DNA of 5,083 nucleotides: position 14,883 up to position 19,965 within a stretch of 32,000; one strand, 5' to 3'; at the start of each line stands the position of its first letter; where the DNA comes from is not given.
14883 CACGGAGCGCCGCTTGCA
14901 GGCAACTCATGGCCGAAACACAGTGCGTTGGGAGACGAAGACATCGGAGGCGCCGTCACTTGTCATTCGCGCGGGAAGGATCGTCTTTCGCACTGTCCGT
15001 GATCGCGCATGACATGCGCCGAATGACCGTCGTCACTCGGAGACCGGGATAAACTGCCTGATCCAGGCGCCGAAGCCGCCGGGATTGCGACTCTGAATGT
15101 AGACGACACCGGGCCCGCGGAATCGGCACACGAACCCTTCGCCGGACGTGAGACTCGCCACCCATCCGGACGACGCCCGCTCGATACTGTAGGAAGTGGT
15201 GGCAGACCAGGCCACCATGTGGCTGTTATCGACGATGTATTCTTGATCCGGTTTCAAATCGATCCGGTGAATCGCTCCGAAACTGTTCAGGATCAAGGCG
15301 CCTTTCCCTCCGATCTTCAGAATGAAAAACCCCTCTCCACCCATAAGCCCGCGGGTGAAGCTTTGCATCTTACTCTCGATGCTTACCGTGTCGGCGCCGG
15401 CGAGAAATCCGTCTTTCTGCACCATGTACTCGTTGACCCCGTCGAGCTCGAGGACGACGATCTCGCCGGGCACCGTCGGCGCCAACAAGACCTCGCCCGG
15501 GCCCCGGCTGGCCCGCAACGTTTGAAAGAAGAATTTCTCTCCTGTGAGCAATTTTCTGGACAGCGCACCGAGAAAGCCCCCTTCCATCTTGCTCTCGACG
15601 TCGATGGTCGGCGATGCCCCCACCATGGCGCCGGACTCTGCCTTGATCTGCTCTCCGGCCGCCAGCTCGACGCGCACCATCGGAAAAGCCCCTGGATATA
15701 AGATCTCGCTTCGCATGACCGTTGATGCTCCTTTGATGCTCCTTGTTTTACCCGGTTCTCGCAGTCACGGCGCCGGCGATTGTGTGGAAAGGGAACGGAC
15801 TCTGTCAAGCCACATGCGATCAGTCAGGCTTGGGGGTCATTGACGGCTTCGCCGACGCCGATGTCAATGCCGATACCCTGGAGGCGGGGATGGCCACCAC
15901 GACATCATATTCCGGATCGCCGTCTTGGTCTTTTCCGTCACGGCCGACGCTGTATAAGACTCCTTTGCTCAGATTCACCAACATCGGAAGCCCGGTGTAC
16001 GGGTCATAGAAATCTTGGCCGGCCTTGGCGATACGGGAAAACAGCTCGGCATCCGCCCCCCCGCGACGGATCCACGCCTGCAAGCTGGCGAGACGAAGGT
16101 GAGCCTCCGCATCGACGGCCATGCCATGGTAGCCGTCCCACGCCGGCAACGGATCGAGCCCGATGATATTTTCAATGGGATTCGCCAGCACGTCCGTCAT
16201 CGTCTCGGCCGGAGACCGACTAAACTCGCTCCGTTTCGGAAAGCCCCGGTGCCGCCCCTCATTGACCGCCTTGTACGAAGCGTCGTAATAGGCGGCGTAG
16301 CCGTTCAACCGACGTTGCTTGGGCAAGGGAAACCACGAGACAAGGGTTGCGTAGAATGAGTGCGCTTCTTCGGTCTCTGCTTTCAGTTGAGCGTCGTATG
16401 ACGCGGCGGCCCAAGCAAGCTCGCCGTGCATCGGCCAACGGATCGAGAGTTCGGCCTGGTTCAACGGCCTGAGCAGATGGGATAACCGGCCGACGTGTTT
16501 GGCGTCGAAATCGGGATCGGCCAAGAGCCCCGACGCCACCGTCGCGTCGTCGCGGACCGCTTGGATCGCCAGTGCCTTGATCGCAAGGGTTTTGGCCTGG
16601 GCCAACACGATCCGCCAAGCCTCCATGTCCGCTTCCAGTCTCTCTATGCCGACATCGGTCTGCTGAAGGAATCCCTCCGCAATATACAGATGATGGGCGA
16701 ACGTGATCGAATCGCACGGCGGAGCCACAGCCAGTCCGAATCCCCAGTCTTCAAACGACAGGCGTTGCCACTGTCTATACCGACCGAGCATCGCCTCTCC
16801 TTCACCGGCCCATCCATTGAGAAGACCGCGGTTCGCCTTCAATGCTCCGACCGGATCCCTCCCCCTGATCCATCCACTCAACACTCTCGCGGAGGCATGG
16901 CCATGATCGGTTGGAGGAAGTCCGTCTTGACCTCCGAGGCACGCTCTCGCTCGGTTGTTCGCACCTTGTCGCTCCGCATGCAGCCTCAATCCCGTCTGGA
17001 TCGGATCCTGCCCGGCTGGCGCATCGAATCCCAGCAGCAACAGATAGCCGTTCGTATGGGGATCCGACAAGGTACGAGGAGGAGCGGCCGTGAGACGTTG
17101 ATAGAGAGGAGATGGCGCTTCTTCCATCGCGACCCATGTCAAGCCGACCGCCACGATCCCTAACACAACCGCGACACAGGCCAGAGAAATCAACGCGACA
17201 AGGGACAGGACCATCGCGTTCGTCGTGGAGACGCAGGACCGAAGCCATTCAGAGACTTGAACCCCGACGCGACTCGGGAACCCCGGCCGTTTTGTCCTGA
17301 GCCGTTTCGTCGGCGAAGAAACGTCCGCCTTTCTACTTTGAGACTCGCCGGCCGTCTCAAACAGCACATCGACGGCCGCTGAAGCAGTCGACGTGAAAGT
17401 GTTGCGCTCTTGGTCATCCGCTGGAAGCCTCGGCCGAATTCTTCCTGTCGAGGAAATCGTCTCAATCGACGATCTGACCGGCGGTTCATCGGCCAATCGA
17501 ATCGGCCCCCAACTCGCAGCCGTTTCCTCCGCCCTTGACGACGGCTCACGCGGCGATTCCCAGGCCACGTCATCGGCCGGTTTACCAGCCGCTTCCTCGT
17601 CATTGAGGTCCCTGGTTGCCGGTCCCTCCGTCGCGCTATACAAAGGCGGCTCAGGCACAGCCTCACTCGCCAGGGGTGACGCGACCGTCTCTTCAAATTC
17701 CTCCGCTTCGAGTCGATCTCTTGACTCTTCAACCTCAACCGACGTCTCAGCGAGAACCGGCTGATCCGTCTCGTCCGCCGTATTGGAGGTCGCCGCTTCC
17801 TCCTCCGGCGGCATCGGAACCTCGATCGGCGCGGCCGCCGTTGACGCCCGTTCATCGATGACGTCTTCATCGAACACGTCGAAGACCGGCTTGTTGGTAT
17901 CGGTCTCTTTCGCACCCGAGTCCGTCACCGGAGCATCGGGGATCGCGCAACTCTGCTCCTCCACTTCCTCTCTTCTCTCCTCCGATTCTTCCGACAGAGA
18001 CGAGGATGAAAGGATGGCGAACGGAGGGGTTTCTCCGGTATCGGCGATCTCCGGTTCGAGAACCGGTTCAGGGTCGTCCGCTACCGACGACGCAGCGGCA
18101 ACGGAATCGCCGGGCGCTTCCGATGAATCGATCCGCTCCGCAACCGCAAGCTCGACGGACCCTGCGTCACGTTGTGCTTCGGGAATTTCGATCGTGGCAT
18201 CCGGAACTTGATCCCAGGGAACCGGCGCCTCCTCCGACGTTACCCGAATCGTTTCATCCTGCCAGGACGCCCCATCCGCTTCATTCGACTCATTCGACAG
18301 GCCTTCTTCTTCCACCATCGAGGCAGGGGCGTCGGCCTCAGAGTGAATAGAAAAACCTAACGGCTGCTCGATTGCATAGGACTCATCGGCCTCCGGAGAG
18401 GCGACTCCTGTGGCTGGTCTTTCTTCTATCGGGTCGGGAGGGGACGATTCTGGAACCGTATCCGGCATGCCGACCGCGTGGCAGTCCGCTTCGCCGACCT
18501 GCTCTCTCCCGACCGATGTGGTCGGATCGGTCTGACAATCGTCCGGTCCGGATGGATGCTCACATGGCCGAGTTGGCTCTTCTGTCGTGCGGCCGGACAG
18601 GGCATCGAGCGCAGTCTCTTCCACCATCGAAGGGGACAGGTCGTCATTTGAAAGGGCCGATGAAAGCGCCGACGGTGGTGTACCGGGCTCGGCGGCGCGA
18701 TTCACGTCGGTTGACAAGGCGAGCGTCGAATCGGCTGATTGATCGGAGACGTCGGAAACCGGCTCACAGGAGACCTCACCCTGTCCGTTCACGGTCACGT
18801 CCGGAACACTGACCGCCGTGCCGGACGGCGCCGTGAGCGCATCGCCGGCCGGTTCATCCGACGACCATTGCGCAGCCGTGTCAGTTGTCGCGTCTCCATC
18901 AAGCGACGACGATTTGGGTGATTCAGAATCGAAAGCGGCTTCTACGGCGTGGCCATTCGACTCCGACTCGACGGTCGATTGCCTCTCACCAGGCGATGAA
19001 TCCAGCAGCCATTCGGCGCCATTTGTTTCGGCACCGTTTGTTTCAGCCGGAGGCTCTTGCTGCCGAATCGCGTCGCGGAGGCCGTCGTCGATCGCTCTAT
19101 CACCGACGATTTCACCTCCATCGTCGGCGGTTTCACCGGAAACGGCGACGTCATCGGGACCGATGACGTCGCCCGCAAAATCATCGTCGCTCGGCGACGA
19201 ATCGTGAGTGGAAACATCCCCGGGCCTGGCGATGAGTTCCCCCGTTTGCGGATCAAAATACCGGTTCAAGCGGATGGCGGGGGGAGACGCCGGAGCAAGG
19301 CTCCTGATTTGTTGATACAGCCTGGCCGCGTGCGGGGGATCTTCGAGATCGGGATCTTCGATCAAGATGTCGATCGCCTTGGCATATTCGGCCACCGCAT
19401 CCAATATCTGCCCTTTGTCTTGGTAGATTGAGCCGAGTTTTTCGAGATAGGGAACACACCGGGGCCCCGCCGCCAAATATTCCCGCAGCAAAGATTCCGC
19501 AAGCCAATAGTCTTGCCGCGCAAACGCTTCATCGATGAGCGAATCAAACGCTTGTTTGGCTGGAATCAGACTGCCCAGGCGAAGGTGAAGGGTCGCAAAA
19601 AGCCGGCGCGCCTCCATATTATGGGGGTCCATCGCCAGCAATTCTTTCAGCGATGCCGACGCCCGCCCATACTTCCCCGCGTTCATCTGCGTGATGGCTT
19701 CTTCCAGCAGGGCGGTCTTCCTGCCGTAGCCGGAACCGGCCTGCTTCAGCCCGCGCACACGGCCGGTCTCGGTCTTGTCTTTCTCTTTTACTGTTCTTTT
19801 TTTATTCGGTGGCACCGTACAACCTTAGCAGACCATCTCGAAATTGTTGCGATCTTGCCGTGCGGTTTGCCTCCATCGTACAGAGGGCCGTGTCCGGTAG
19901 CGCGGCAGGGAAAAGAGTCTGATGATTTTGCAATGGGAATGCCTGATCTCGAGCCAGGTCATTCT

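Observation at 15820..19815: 1331-aa bitopic protein with TPR domain, exceptionally long acidic disordered linker and unknown periplasmic domain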

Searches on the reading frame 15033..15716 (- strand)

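Call 5: search_protein_families(library=pfam, proteins=[window:15033-15716:-], max_evalue=0.1)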
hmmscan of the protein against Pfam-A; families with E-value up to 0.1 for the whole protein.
window:15033-15716:- (227 aa): 1 family
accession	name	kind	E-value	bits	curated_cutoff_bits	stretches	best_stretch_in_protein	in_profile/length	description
PF01987.23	AIM24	-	1.7e-72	243.9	25.7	1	4-210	2-205/205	Mitochondrial biogenesis AIM24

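Call 6: search_protein_families(library=ncbifam, proteins=[window:15033-15716:-], max_evalue=0.1)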
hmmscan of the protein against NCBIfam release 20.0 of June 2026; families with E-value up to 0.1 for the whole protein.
window:15033-15716:- (227 aa): 1 family
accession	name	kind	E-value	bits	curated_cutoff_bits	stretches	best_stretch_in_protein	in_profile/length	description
TIGR00266.1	TIGR00266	hypoth_equivalog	7.5e-50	169.5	96.6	1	1-224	1-219/222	TIGR00266 family protein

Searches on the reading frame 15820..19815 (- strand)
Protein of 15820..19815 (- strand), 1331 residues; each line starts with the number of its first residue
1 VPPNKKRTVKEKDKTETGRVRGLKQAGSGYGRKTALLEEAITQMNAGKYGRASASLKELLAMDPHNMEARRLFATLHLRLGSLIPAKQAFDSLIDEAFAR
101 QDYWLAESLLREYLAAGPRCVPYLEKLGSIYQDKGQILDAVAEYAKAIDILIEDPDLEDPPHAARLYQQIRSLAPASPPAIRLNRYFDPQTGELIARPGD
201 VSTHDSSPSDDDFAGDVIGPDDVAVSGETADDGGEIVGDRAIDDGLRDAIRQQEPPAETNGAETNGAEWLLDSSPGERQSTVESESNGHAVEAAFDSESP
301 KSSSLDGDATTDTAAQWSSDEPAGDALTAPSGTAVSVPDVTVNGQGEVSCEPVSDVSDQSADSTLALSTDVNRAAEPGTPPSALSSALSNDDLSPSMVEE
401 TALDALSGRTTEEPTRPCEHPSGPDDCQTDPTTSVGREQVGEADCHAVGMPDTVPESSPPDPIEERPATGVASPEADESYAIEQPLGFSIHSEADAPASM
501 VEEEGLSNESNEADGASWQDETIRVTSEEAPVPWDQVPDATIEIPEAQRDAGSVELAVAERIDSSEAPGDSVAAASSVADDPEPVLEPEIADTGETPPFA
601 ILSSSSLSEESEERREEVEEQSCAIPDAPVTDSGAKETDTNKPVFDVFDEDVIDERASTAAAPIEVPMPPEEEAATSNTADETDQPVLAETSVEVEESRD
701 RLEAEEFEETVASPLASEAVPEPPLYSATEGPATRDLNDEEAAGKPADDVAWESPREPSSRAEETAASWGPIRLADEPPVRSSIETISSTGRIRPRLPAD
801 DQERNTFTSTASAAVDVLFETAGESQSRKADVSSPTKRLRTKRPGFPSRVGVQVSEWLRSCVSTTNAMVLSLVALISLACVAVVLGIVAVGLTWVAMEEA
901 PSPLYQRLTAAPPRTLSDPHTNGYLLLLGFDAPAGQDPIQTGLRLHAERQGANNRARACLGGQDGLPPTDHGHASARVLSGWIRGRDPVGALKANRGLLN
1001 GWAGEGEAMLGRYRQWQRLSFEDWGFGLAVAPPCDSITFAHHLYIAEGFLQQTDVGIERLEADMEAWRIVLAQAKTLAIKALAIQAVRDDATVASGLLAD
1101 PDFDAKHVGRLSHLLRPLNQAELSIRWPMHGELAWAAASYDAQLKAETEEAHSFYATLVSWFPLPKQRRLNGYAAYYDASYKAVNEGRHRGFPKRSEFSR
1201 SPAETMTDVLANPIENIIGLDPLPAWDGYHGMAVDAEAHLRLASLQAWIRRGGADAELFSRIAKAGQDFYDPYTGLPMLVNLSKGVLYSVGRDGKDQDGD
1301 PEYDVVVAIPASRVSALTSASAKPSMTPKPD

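Call 5: search_protein_families(library=pfam, proteins=[window:15820-19815:-], max_evalue=0.1)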
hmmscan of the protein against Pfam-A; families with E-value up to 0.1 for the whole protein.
window:15820-19815:- (1331 aa): 9 families
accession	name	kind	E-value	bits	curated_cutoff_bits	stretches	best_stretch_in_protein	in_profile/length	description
PF14559.12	TPR_19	-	3.6e-06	27.6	25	1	46-106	4-64/68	Tetratricopeptide repeat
PF07719.23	TPR_2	-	0.0001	22.6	27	0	35-66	3-34/34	Tetratricopeptide repeat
PF13432.12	TPR_16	-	0.00087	20.1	32.7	1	37-83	1-47/65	Tetratricopeptide repeat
PF13181.12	TPR_8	-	0.0017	18.8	25.7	0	124-150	4-30/34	Tetratricopeptide repeat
PF13414.12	TPR_11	-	0.0018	18.4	26.8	0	128-150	1-23/42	TPR repeat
PF13371.12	TPR_9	-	0.0087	16.5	35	1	44-110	6-72/73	Tetratricopeptide repeat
PF14863.12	Alkyl_sulf_dimr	-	0.015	16.1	26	1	31-82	67-118/139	Alkyl sulfatase dimerisation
PF13428.12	TPR_14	-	0.016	16.3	23.5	0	37-75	5-43/44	Tetratricopeptide repeat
PF23914.1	TPR_CcmH_CycH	-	0.089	13.1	42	0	44-93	98-147/158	Cytochrome c-type biogenesis protein H TPR domain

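Call 6: search_protein_families(library=ncbifam, proteins=[window:15820-19815:-], max_evalue=0.1)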
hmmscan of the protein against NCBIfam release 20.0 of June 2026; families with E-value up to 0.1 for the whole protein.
window:15820-19815:- (1331 aa): 4 families
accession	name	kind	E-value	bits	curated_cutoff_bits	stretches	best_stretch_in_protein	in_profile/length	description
TIGR02917.1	PEP_TPR_lipo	equivalog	7.4e-06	24.1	312.2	1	31-87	20-76/899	XrtA/PEP-CTERM system TPR-repeat protein PrsT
NF052415.1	T3SS_chap_SctY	equivalog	0.00028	21.3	70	1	34-108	7-84/106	type III secretion apparatus assembly chaperone SctY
TIGR02521.1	type_IV_pilW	equivalog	0.0045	16.6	154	0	35-91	137-193/234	type IV pilus biogenesis/stability protein PilW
TIGR00540.1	TPR_hemY_coli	hypoth_equivalog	0.048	12.4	142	0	36-84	155-203/385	heme biosynthesis-associated TPR protein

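Call 7: find_homologous_proteins(query=window:15820-19815:-, max_evalue=0.001)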
Query window:15820-19815:- (1331 aa): 715 proteins with E <= 0.001 among 8000 candidates; the best 120 are listed.
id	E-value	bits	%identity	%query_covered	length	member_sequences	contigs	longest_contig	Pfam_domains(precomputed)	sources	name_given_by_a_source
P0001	0.0e+0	2721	93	100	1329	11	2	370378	PF14559.13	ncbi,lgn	-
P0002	0.0e+0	2712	93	100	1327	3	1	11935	PF14559.13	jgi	jgi:hypothetical protein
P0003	0.0e+0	2390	82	100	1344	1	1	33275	PF14559.13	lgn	-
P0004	0.0e+0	2345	81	100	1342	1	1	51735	PF14559.13,PF13432.13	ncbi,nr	ncbi:MAG: hypothetical protein NNA30_06985 [Nitrospira sp.]|nr:hypothetical protein [Nitrospira sp.]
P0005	0.0e+0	2315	82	99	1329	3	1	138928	PF14559.13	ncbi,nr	ncbi:MAG: hypothetical protein NNA24_01130 [Nitrospira sp.]|nr:hypothetical protein [Nitrospira sp.]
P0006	0.0e+0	2263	80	100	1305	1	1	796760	PF14559.13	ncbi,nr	ncbi:MAG: hypothetical protein NNA31_00745 [Nitrospira sp.]|nr:hypothetical protein [Nitrospira sp.]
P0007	0.0e+0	2131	81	91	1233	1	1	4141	PF14559.13,PF13432.13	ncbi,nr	ncbi:MAG: hypothetical protein NNA22_11965, partial [Nitrospira sp.]|nr:hypothetical protein [Nitros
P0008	0.0e+0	2005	73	99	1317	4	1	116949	PF14559.13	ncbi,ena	-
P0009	0.0e+0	1818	67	99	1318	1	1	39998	PF14559.13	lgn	-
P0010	0.0e+0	1768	80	78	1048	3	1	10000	-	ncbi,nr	ncbi:MAG: hypothetical protein LDL14_02980, partial [Nitrospira sp.]|nr:hypothetical protein [Nitros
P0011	0.0e+0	1054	63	38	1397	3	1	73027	PF14559.13,PF13414.13,PF13432.13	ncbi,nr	ncbi:MAG: hypothetical protein NNA23_03260 [Nitrospira sp.]|nr:hypothetical protein [Nitrospira sp.]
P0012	0.0e+0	1015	42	43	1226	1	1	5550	PF14559.13,PF13432.13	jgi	jgi:hypothetical protein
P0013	1.4e-296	1006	60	38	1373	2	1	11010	PF13432.13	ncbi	ncbi:MAG: hypothetical protein ACK4VP_02640 [Nitrospira sp.]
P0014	8.9e-277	940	60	37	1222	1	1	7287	PF13432.13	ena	-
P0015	2.3e-276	939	44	99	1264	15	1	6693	PF14559.13,PF13432.13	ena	-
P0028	8.8e-267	907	41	60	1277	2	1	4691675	PF13432.13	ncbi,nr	ncbi:MAG: hypothetical protein OJF51_001475 [Nitrospira sp.]|nr:MAG: hypothetical protein OJF51_0014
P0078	1.2e-256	873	52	42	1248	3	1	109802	PF13432.13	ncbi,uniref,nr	uniref:tetratricopeptide repeat protein n=1 Tax=Nitrospira cf. moscoviensis SBR1015 TaxID=96242 RepI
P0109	2.9e-250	852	53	39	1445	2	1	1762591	PF14559.13,PF13432.13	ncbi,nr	ncbi:MAG: tetratricopeptide repeat protein [Nitrospira sp. CG24B]|nr:MAG: tetratricopeptide repeat p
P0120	1.1e-248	847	53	38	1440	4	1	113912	PF14559.13,PF13432.13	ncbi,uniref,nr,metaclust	ncbi:conserved hypothetical protein [Candidatus Nitrospira nitrificans]|uniref:Tetratricopeptide rep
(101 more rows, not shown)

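Call 20: find_encoding_contigs(protein=P0028, flank=10000, max_places=1)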
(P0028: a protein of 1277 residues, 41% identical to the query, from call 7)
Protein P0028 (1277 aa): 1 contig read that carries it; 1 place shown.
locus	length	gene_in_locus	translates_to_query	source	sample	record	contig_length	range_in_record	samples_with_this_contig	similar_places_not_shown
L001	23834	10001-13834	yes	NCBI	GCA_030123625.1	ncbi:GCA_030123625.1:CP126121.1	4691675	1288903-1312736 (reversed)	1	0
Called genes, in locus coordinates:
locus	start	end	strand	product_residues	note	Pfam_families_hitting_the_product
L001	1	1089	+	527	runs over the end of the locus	PF00890:FAD_binding_2, PF01134:GIDA (faint), PF01266:DAO (weak), PF03486:HI0933_like, PF07992:Pyr_redox_2 (faint), PF12831:FAD_oxidored (faint)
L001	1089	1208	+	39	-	-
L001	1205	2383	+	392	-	PF08442:ATP-grasp_2, PF13549:ATP-grasp_5, PF24948:Citrate_synth_N, PF00549:Ligase_CoA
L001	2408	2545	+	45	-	-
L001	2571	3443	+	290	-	PF02629:CoA_binding, PF13380:CoA_binding_2, PF13607:Succ_CoA_lig, PF00549:Ligase_CoA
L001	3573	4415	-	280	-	-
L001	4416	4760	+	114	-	-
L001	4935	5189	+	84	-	PF01541:GIY-YIG (weak)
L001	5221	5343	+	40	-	-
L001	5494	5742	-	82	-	-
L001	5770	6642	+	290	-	-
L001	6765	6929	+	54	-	-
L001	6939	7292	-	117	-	PF07238:PilZ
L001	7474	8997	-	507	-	PF21305:type_II_gspD_N0, PF03958:Secretin_N, PF00263:Secretin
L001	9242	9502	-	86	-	-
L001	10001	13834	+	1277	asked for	PF13432:TPR_16 (faint)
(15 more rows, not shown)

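Call 21: find_encoding_contigs(protein=P0109, flank=10000, max_places=1)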
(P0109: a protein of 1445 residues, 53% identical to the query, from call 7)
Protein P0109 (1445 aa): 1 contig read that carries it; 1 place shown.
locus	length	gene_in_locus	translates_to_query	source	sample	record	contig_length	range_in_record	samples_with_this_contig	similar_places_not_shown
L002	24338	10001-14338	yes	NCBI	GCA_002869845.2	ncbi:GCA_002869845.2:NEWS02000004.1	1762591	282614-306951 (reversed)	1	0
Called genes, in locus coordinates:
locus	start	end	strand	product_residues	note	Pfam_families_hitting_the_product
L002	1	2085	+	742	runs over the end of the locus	PF03971:IDH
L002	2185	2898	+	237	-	PF13510:Fer2_4 (faint), PF13183:Fer4_8 (faint), PF12838:Fer4_7 (weak), PF13187:Fer4_9 (weak)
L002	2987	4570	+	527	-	PF00890:FAD_binding_2, PF01134:GIDA (faint), PF01266:DAO (weak), PF03486:HI0933_like (weak), PF07992:Pyr_redox_2 (faint), PF12831:FAD_oxidored (faint)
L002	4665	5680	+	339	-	PF08442:ATP-grasp_2, PF13549:ATP-grasp_5, PF24948:Citrate_synth_N, PF00549:Ligase_CoA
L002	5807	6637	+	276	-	-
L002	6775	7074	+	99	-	-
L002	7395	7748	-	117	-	PF07238:PilZ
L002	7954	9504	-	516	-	PF21305:type_II_gspD_N0, PF03958:Secretin_N, PF00263:Secretin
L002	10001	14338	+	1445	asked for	PF13432:TPR_16 (faint), PF14559:TPR_19 (faint)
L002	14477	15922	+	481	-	PF04909:Amidohydro_2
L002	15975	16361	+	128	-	PF05635:23S_rRNA_IVP, PF22296:bAvd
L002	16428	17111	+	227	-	PF01987:AIM24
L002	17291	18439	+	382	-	PF01435:Peptidase_M48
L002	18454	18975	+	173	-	PF00149:Metallophos (faint), PF12850:Metallophos_2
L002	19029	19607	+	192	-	PF11810:DUF3332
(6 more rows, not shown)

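Call 51: find_encoding_contigs(protein=P0001, flank=10000, max_places=2)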
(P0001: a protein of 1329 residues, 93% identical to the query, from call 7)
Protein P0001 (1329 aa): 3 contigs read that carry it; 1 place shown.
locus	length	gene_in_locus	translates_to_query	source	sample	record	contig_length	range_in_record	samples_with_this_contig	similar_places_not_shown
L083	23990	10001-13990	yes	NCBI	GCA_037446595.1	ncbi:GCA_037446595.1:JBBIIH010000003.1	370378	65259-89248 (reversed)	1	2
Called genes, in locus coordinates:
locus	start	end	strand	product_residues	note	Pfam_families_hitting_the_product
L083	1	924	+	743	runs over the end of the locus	PF03971:IDH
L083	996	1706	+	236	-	PF13510:Fer2_4, PF13183:Fer4_8 (faint), PF12838:Fer4_7 (weak), PF13187:Fer4_9 (weak)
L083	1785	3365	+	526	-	PF00890:FAD_binding_2, PF01266:DAO (weak), PF03486:HI0933_like (weak), PF07992:Pyr_redox_2 (faint), PF12831:FAD_oxidored (faint)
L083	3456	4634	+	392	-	PF08442:ATP-grasp_2, PF13549:ATP-grasp_5, PF24948:Citrate_synth_N, PF00549:Ligase_CoA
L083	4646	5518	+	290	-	PF02629:CoA_binding, PF13380:CoA_binding_2, PF13607:Succ_CoA_lig, PF00549:Ligase_CoA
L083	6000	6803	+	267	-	-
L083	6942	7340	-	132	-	PF07238:PilZ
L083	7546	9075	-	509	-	PF21305:type_II_gspD_N0, PF03958:Secretin_N, PF00263:Secretin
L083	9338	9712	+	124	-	-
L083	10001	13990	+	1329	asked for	PF14559:TPR_19 (weak)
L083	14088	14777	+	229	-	PF01987:AIM24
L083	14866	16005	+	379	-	PF01435:Peptidase_M48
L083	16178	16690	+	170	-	PF11220:DUF3015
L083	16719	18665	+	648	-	PF25225:DUF7843, PF13387:Lnb_N, PF25222:DUF7840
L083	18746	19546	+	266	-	PF01135:PCMT, PF01209:Ubie_methyltran, PF13489:Methyltransf_23, PF01728:FtsJ (faint), PF08241:Methyltransf_11, PF08242:Methyltransf_12, PF13649:Methyltransf_25, PF13847:Methyltransf_31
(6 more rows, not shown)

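Call 71: list_cluster_members(proteins=[window:15820-19815:-, P0120, P0078])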
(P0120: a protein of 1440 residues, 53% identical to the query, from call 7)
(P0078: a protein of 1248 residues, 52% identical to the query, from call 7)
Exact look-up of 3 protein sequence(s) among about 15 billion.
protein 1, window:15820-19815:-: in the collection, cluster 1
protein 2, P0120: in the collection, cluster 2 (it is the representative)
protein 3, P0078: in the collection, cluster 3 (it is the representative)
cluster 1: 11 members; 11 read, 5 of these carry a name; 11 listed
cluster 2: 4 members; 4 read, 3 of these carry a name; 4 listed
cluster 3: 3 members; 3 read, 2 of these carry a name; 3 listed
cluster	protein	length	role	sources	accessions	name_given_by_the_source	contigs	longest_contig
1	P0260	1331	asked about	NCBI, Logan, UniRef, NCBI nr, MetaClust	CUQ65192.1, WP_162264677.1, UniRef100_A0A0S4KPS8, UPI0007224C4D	tetratricopeptide repeat protein [Candidatus Nitrospira inopinata] | Tetratricopeptide repeat protein n=1 Tax=Candidatus Nitrospira inopinata TaxID=1715989 ... | status=active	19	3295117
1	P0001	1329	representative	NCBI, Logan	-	-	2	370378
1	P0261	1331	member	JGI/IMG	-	hypothetical protein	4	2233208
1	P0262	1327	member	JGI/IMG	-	hypothetical protein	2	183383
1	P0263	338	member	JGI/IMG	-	hypothetical protein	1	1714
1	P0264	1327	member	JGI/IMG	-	hypothetical protein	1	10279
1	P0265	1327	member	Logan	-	-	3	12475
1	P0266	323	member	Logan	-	-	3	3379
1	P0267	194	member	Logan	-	-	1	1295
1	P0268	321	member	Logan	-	-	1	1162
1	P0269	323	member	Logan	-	-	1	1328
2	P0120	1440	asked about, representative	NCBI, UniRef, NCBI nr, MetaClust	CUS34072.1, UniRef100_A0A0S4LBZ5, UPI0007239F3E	conserved hypothetical protein [Candidatus Nitrospira nitrificans] | Tetratricopeptide repeat protein n=2 Tax=Candidatus Nitrospira nitrificans TaxID=1742973 ... | status=active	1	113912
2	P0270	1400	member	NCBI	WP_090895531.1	tetratricopeptide repeat protein [Candidatus Nitrospira nitrificans]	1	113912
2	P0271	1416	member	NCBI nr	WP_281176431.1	tetratricopeptide repeat protein [Candidatus Nitrospira nitrificans]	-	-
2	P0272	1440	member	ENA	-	-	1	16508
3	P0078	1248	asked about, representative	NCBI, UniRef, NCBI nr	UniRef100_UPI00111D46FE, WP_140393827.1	tetratricopeptide repeat protein n=1 Tax=Nitrospira cf. moscoviensis SBR1015 TaxID=96242 ... | tetratricopeptide repeat protein [Nitrospira cf. moscoviensis SBR1015]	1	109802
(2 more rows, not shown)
